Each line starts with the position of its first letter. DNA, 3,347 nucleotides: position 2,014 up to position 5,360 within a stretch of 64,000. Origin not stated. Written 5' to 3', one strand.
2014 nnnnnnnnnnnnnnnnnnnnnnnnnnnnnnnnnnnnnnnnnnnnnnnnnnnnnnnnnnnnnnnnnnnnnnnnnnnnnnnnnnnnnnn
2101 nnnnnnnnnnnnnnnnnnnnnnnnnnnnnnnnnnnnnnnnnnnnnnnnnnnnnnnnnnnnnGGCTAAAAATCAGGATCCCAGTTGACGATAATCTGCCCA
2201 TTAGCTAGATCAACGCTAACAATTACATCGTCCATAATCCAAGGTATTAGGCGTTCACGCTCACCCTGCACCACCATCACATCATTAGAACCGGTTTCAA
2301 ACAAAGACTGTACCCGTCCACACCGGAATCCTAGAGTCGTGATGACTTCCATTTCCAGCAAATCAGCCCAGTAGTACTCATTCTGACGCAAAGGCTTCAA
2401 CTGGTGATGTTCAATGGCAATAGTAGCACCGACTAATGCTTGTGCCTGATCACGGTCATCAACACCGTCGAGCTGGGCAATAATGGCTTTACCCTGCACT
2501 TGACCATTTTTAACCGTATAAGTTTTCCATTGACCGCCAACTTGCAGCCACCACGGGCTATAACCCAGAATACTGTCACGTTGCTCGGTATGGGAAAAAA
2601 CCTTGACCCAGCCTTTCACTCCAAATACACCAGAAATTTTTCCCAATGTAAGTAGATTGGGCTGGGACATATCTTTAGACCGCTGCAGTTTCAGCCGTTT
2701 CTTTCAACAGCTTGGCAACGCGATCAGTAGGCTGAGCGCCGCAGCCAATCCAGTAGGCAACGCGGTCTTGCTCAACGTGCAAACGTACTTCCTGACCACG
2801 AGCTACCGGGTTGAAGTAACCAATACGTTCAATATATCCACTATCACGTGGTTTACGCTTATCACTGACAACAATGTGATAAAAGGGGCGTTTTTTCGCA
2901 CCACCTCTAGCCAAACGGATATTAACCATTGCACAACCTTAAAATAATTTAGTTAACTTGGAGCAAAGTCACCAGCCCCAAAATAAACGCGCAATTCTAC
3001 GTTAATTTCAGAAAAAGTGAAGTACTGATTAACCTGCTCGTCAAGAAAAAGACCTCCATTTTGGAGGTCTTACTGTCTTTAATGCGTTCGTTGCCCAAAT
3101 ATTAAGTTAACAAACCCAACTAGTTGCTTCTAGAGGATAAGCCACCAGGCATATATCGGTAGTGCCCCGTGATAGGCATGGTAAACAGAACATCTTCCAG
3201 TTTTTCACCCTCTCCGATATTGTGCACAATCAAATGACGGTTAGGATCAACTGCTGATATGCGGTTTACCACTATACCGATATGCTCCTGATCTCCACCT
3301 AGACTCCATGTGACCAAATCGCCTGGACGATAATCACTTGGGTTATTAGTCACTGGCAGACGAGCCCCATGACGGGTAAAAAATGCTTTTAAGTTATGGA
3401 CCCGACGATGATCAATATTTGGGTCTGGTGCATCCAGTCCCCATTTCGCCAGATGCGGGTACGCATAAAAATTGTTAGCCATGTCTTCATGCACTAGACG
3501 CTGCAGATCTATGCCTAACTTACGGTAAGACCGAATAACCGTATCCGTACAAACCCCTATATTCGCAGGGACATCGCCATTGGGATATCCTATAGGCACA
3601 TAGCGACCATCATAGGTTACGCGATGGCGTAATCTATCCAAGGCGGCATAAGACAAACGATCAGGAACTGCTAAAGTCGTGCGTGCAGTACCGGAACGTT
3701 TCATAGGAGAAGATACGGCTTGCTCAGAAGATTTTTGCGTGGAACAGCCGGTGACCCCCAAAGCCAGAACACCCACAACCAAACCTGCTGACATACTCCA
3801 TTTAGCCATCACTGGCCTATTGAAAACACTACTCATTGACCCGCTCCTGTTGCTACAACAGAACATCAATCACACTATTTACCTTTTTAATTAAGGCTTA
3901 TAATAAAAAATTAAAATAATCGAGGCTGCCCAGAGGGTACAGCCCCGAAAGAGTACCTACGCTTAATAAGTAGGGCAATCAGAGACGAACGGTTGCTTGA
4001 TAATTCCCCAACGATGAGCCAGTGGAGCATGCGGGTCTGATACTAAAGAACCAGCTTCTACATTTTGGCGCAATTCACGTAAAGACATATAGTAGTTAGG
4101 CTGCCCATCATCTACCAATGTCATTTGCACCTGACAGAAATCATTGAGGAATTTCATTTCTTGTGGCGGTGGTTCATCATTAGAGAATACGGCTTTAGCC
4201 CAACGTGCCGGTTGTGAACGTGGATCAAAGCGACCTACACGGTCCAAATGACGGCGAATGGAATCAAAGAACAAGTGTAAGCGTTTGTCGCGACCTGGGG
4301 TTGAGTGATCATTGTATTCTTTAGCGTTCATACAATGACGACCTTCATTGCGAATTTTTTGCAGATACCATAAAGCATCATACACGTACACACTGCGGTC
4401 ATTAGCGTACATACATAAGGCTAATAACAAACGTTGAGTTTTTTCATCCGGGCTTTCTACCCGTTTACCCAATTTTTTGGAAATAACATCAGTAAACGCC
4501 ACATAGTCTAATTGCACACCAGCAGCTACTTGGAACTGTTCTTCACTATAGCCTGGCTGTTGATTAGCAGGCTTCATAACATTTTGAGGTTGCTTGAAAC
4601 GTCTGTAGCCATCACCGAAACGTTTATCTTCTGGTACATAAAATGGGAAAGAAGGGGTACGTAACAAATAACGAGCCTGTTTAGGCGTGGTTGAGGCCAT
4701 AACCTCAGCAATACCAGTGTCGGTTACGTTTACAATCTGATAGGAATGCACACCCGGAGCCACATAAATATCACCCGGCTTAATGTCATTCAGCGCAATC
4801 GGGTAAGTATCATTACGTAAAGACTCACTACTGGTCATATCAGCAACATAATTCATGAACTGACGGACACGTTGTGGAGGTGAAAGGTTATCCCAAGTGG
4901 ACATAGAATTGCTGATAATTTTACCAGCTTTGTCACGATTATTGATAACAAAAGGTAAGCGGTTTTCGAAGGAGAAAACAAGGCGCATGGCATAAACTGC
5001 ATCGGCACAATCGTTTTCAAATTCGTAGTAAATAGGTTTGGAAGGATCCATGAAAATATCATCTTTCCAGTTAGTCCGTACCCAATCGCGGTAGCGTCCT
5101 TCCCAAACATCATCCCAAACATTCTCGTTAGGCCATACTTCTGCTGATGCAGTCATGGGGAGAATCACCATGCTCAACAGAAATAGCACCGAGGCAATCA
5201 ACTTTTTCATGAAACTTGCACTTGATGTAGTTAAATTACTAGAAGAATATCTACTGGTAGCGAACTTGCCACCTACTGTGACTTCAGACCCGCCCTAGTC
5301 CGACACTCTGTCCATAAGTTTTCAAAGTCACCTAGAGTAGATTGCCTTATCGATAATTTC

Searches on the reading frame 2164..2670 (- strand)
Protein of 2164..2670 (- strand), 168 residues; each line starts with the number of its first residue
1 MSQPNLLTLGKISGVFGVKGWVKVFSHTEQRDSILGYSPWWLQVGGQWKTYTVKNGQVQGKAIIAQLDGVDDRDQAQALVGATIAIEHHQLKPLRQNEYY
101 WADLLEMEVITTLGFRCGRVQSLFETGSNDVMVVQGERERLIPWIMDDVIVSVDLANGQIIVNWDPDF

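Call 20: search_protein_families(library=pfam, proteins=[window:2164-2670:-])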
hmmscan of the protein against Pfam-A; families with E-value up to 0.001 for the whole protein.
window:2164-2670:- (168 aa): 3 families
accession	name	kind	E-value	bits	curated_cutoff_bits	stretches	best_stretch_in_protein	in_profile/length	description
PF01782.24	RimM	-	4.2e-26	91.4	23.5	1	9-89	2-83/84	RimM N-terminal domain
PF05239.21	PRC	-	1.6e-07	31.7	21.2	1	97-163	2-72/78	PRC-barrel domain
PF24986.1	PRC_RimM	-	1.8e-05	24.8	27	1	101-165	1-66/69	RimM PRC barrel domain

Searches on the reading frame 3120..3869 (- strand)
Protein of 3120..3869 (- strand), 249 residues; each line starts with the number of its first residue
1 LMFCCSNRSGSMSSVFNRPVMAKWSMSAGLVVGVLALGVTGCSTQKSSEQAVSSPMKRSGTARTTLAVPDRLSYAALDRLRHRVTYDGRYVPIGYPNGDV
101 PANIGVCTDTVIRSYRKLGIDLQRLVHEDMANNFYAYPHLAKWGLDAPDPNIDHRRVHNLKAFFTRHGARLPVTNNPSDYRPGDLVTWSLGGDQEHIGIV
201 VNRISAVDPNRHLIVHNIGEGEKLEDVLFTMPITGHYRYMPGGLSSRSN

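Call 20: search_protein_families(library=pfam, proteins=[window:3120-3869:-])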
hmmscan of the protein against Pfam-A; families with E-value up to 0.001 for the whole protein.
window:3120-3869:- (249 aa): 1 family
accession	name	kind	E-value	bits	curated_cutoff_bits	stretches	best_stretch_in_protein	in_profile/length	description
PF06940.17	DUF1287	-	1.5e-65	220.4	25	1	75-239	3-163/163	Domain of unknown function (DUF1287)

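Call 27: search_solved_structures(query=window:3120-3869:-, max_evalue=1)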
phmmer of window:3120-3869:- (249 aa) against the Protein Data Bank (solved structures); distinct sequences matched with E-value up to 1: 3.
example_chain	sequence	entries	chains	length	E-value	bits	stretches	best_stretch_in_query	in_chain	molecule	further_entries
2i9y_A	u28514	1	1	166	0.64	12.7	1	182-243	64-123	major latex protein-like protein 28 or MLP-like protein 28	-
9jcn_A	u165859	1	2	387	0.95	12.1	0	46-122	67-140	D-3-phosphoglycerate dehydrogenase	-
9jcm_A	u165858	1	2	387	0.96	12.1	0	46-122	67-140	D-3-phosphoglycerate dehydrogenase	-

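Call 38: search_protein_families(library=pfam, proteins=[window:3120-3869:-], max_evalue=10)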
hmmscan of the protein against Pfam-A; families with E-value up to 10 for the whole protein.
window:3120-3869:- (249 aa): 3 families
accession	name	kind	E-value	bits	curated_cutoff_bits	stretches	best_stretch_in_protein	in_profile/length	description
PF06940.17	DUF1287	-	1.5e-65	220.4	25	1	75-239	3-163/163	Domain of unknown function (DUF1287)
PF05257.22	CHAP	-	0.015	16.2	26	1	107-202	11-68/81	CHAP domain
PF00877.26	NLPC_P60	-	0.097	13.1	23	1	115-203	24-74/105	NlpC/P60 family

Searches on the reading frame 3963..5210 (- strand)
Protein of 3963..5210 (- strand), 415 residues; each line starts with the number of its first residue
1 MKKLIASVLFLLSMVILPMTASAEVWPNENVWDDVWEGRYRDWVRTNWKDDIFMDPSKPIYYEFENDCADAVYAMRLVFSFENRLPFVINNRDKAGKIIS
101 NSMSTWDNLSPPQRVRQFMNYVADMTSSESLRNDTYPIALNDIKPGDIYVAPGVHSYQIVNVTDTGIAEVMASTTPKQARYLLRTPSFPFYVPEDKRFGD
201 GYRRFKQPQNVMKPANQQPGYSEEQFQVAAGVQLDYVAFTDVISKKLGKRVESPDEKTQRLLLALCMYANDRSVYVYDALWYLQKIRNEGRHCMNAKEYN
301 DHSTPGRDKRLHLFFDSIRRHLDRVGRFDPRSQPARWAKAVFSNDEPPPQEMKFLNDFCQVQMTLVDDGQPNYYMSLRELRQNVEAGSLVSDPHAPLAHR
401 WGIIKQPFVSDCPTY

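Call 20: search_protein_families(library=pfam, proteins=[window:3963-5210:-])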
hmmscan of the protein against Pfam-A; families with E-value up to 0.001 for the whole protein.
window:3963-5210:- (415 aa): 1 family
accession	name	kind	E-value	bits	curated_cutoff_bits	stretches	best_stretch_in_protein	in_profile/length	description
PF16138.10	DUF4846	-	0.00013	22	37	1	113-164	129-179/239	Domain of unknown function (4846)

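Call 26: search_solved_structures(query=window:3963-5210:-, max_evalue=1)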
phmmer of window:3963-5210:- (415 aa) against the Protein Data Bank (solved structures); distinct sequences matched with E-value up to 1: 1.
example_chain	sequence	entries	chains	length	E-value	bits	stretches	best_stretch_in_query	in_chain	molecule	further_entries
8uai_B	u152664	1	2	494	0.0017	20.8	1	79-261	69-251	11S globulin 2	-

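Call 38: search_protein_families(library=pfam, proteins=[window:3963-5210:-], max_evalue=10)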
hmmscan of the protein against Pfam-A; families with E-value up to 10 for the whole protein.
window:3963-5210:- (415 aa): 1 family
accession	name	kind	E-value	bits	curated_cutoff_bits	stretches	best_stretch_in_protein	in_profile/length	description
PF16138.10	DUF4846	-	0.00013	22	37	1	113-164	129-179/239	Domain of unknown function (4846)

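Call 42: find_homologous_proteins(query=window:3963-5210:-, max_evalue=0.001)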
Query window:3963-5210:- (415 aa): 256 proteins with E <= 0.001 among 4509 candidates; the best 120 are listed.
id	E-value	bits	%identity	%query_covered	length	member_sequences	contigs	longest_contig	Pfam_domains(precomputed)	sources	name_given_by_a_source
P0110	9.0e-289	975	100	100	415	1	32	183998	-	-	-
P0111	1.2e-288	975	100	100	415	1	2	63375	-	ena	-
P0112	2.3e-288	974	100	100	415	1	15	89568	-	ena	-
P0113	2.5e-288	974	100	100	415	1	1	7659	-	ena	-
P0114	2.6e-288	974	100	100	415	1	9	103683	-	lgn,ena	-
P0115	3.0e-288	974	100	100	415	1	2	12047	-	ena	-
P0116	6.4e-288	973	100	100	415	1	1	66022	-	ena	-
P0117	6.7e-288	973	100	100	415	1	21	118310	-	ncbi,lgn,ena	-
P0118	8.8e-288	972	99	100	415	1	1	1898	-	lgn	-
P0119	2.0e-287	971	100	100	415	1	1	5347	-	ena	-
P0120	3.1e-287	970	100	100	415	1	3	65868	-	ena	-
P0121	3.5e-287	970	100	100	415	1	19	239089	-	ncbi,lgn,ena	-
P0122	4.0e-287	970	99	100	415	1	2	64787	-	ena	-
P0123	8.9e-287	969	99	100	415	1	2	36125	-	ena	-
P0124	1.0e-286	969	99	100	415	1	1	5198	-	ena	-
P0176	1.2e-170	586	61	100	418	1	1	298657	PF16138.11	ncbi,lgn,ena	-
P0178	1.2e-169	583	61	99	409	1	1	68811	-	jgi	jgi:hypothetical protein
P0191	1.8e-167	576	60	96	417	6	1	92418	-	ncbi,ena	-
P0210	1.4e-164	566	59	99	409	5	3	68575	-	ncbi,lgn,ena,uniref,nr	ncbi:MAG: Unknown protein [uncultured Thiotrichaceae bacterium]|uniref:JmjC domain-containing protei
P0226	5.4e-162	558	57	100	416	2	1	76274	PF16138.11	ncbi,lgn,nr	ncbi:MAG: hypothetical protein CSB47_07665 [Proteobacteria bacterium]|nr:MAG: hypothetical protein C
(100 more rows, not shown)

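Call 43: find_encoding_contigs(protein=P0176, flank=5000, max_places=1)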
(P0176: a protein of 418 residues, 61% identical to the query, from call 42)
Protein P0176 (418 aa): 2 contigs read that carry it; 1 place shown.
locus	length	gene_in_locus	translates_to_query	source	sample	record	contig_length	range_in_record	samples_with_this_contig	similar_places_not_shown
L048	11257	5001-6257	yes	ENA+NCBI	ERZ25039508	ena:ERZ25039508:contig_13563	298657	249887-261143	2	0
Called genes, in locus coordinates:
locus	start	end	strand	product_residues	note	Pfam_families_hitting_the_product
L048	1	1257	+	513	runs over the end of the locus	PF02874:ATP-synt_ab_N, PF00006:ATP-synt_ab, PF06745:ATPase (faint), PF00306:ATP-synt_ab_C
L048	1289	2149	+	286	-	PF00231:ATP-synt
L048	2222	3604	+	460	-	PF02874:ATP-synt_ab_N, PF00006:ATP-synt_ab, PF22919:ATP-synt_VA_C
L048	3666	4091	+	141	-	PF02823:ATP-synt_DE_N, PF00401:ATP-synt_DE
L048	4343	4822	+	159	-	-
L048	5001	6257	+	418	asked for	PF16138:DUF4846 (faint)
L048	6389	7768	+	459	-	PF00483:NTP_transferase, PF01128:IspD, PF02348:CTP_transf_3 (weak), PF12804:NTP_transf_3, PF25084:LbH_EIF2B, PF25087:GMPPB_C, PF25084:LbH_EIF2B, PF00132:Hexapep, +4 more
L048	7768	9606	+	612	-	PF13522:GATase_6, PF13537:GATase_7, PF01380:SIS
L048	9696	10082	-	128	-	PF06450:NhaB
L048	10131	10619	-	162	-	PF06450:NhaB, PF03600:CitMHS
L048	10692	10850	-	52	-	PF06450:NhaB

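Call 44: find_encoding_contigs(protein=P0226, flank=5000, max_places=1)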
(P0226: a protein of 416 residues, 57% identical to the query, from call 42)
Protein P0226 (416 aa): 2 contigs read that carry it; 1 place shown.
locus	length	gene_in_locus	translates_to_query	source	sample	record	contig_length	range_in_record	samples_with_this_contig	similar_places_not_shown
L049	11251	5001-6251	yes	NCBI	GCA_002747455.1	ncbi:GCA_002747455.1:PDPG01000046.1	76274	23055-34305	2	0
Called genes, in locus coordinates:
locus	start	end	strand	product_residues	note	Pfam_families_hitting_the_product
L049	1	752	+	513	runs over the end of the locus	PF02874:ATP-synt_ab_N, PF00006:ATP-synt_ab, PF06745:ATPase (faint), PF00306:ATP-synt_ab_C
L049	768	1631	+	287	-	PF00231:ATP-synt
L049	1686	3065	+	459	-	PF02874:ATP-synt_ab_N, PF00006:ATP-synt_ab, PF22919:ATP-synt_VA_C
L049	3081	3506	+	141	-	PF02823:ATP-synt_DE_N, PF00401:ATP-synt_DE (weak)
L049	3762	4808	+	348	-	-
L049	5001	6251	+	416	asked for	PF16138:DUF4846 (faint)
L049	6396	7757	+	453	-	PF00483:NTP_transferase, PF01128:IspD, PF12804:NTP_transf_3, PF00132:Hexapep (weak), PF25084:LbH_EIF2B, PF25087:GMPPB_C, PF00132:Hexapep, PF14602:Hexapep_2 (weak)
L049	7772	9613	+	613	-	PF13522:GATase_6, PF13537:GATase_7, PF01380:SIS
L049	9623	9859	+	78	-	PF02597:ThiS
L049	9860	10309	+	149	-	PF02391:MoaE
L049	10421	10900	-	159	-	PF13441:Gly-zipper_YMGG, PF05433:Rick_17kDa_Anti (weak), PF13488:Gly-zipper_Omp (weak)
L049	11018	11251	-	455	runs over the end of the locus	PF00772:DnaB, PF13481:AAA_25, PF03796:DnaB_C, PF06745:ATPase (weak)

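Call 55: predict_structure(alignment_id=A5)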
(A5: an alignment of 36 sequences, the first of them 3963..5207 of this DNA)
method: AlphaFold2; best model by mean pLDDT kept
length: 414 residues; sequences in the alignment: 36
mean_pLDDT: 86.2   pTM: 0.81
mean pLDDT of the five models: 86.2, 84.5, 84.4, 82.4, 78.1
residues with pLDDT >= 90: 224; 70-90: 148; 50-70: 28; < 50: 14
segments of 3 or more residues with pLDDT < 50: 16-20, 178-186
pLDDT, mean of each block of 10 residues (from residue 1): 74 52 88 96 87 87 83 95 97 92 92 95 89 95 92 84 88 52 50 86 95 95 94 89 93 90 85 82 92 89 82 90 81 92 91 91 68 90 93 91 92 80
secondary structure, 60 per line:
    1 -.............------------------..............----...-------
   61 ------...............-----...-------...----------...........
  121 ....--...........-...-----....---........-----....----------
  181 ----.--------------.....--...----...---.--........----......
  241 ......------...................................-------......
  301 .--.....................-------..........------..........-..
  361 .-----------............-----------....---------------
elements in order: H2-14 H33-46 H67-81 E87-89 E97-99 H110-124 H127-133 E134-137 E147-150 E154-161 E167-170 E200-204 H223-230 H235-246 H253-287 H295-301 H304-324 H332-341 H348-357 E359-361 E373-375 H376-384 H396-399

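Call 60: fold_search(model_id=the predicted structure, library=pdb)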
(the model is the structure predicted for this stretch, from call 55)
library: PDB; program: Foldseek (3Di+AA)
matches with E <= 10: 28; with E <= 0.001: 0
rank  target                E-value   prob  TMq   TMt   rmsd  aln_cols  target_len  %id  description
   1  2uyy_A                2.7e+00  0.06  0.11  0.14  12.4       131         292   11  Structure of the cytokine-like nuclear factor n-pac (released 2007-07-03)
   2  4k1n_A                3.2e+00  0.04  0.15  0.13   9.4       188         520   13  Crystal structure of full-length mouse alphaE-catenin (released 2013-05-01)
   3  8q84_a                3.5e+00  0.03  0.07  0.10  16.9       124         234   13  Outer kinetochore Dam1 protomer dimer Ndc80-Nuf2 coiled-coil complex (released 2023-12-06)
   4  4jno                  3.7e+00  0.04  0.10  0.08  16.7       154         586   10  Crystal structure of Plasmodium falciparum Erythrocyte Binding Antigen 140 (PfEBA-140/BAEBL) Region II in complex with s (released 2013-03-27)
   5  8s1j_A                3.9e+00  0.02  0.08  0.11  19.3       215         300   13  Crystal structure of t-anethole oxygenase from Stenotrophomonas maltophilia (released 2024-08-14)
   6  2x9j_A                4.3e+00  0.01  0.07  0.11  16.7       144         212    8  Structure of the Mutant D206N of Phycoerythrobilin Synthase PebS from the Cyanophage P-SSM2 in complex with bound subs (released 2010-11-17)
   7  7ui3_D                5.3e+00  0.08  0.14  0.17   8.4       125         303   10  Apo-form of Human Tryptophan 2,3-Dioxygenase Induced by NADH Binding (released 2024-02-21)
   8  9uu0_A                5.3e+00  0.01  0.07  0.06  14.5       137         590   14  The structure of Bacteroides fragilis T6SS effector BteO (released 2025-10-01)
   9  11kc_A                5.6e+00  0.01  0.07  0.10  26.2       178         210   17  Cryo-EM determined structure of designed nanoparticle O43-TM (released 2026-04-08)
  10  9gzo_A                6.5e+00  0.02  0.09  0.05  18.5       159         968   14  Cryo-EM structure of the human mitochondrial RNA polymerase transcription initiation complex (POLRMT/TFB2M/DNA/RNA) wi (released 2025-07-30)
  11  5xdd_A                6.5e+00  0.01  0.09  0.10  22.4       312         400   12  Crystal structure of tertiary complex of TdsC from Paenibacillus sp. A11-2 with FMN and Indole (released 2017-08-09)
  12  4ezb                  6.9e+00  0.03  0.12  0.15  13.6       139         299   12  CRYSTAL STRUCTURE OF the Conserved hypothetical protein from Sinorhizobium meliloti 1021 (released 2012-05-23)
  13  9e78_1O               7.2e+00  0.01  0.08  0.05  29.8       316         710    8  48-nm repeat of the Leishmania tarentolae doublet microtubule (released 2025-03-12)
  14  2lrj_MODEL_1_A        7.6e+00  0.04  0.10  0.28   6.2        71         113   11  NMR solution structure of staphyloxanthin biosynthesis protein (released 2012-04-18)
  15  8v00_A                7.6e+00  0.03  0.12  0.12  20.1       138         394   12  AaegOR10 apo structure (released 2024-06-19)
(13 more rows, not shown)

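Call 75: list_cluster_members(proteins=[P0121, P0117, P0029])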
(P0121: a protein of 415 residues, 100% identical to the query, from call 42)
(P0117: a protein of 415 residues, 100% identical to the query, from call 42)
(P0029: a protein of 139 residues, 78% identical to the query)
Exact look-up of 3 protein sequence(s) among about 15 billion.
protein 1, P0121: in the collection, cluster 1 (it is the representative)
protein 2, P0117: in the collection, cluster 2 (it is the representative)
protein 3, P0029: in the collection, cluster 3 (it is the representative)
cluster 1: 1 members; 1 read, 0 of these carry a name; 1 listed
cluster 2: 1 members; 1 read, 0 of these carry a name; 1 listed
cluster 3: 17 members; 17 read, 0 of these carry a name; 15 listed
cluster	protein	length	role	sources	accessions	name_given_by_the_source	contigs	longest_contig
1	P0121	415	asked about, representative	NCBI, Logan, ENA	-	-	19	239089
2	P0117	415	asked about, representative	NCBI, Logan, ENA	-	-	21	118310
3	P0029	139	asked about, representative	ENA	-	-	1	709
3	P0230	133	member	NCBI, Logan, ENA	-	-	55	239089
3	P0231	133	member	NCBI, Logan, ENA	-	-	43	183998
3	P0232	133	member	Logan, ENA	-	-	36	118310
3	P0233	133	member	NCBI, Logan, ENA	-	-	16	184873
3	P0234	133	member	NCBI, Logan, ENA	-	-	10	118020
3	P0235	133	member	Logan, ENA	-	-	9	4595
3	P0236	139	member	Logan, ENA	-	-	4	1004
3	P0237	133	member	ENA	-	-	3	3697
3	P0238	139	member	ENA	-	-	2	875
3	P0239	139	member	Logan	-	-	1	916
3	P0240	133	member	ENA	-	-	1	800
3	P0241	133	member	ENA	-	-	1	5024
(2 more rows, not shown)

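Call 80: find_encoding_contigs(protein=P0210, flank=3000, max_places=1)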
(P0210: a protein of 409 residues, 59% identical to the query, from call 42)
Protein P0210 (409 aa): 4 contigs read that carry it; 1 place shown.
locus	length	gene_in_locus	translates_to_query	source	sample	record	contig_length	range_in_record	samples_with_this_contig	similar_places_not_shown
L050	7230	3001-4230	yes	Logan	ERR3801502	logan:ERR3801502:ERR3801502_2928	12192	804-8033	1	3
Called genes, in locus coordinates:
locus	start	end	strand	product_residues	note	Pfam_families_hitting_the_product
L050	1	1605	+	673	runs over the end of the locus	PF00133:tRNA-synt_1, PF01406:tRNA-synt_1e (faint), PF01921:tRNA-synt_1f (faint), PF09334:tRNA-synt_1g, PF19303:Anticodon_3 (weak), PF01588:tRNA_bind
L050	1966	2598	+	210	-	-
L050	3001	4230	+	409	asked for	-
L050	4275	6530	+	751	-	PF03968:LptD_N, PF19838:LptD_2 (weak), PF04453:LptD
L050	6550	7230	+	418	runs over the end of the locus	PF13624:SurA_N_3, PF09312:SurA_N, PF13145:Rotamase_2 (faint), PF13616:Rotamase_3, PF00639:Rotamase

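Call 81: find_encoding_contigs(protein=P0191, flank=3000, max_places=1)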
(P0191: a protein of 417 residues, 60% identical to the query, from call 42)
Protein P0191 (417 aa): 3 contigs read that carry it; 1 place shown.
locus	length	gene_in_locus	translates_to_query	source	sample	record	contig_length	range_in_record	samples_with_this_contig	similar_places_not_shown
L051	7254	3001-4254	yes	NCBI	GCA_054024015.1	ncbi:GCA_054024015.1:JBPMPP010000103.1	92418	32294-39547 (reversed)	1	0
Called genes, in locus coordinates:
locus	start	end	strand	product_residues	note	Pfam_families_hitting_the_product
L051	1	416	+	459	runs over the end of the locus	PF02874:ATP-synt_ab_N, PF00006:ATP-synt_ab, PF22919:ATP-synt_VA_C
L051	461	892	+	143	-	PF02823:ATP-synt_DE_N, PF00401:ATP-synt_DE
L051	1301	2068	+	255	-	PF01471:PG_binding_1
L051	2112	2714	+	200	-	-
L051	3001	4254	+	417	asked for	-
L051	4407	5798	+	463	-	PF00483:NTP_transferase, PF01128:IspD, PF02348:CTP_transf_3 (weak), PF12804:NTP_transf_3, PF25084:LbH_EIF2B, PF00132:Hexapep (weak), PF25087:GMPPB_C, PF00132:Hexapep, +3 more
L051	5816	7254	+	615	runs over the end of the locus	PF13522:GATase_6, PF13537:GATase_7, PF01380:SIS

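Call 82: find_encoding_contigs(protein=P0178, flank=3000, max_places=1)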
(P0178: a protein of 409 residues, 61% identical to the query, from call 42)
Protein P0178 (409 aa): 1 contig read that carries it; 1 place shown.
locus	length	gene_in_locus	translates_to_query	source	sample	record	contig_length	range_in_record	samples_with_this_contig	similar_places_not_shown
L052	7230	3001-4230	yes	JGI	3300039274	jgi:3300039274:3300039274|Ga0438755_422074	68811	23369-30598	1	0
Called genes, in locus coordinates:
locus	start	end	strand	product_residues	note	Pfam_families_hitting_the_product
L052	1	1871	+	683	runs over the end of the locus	PF00133:tRNA-synt_1, PF01406:tRNA-synt_1e (faint), PF01921:tRNA-synt_1f (faint), PF09334:tRNA-synt_1g, PF19303:Anticodon_3, PF01588:tRNA_bind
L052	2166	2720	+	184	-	PF01471:PG_binding_1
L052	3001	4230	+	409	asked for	-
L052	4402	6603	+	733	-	PF03968:LptD_N (weak), PF04453:LptD, PF03797:Autotransporter (weak)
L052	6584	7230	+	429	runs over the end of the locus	PF13623:SurA_N_2 (weak), PF13624:SurA_N_3, PF09312:SurA_N, PF13145:Rotamase_2 (weak), PF00639:Rotamase, PF13616:Rotamase_3, PF00639:Rotamase, PF13145:Rotamase_2 (weak)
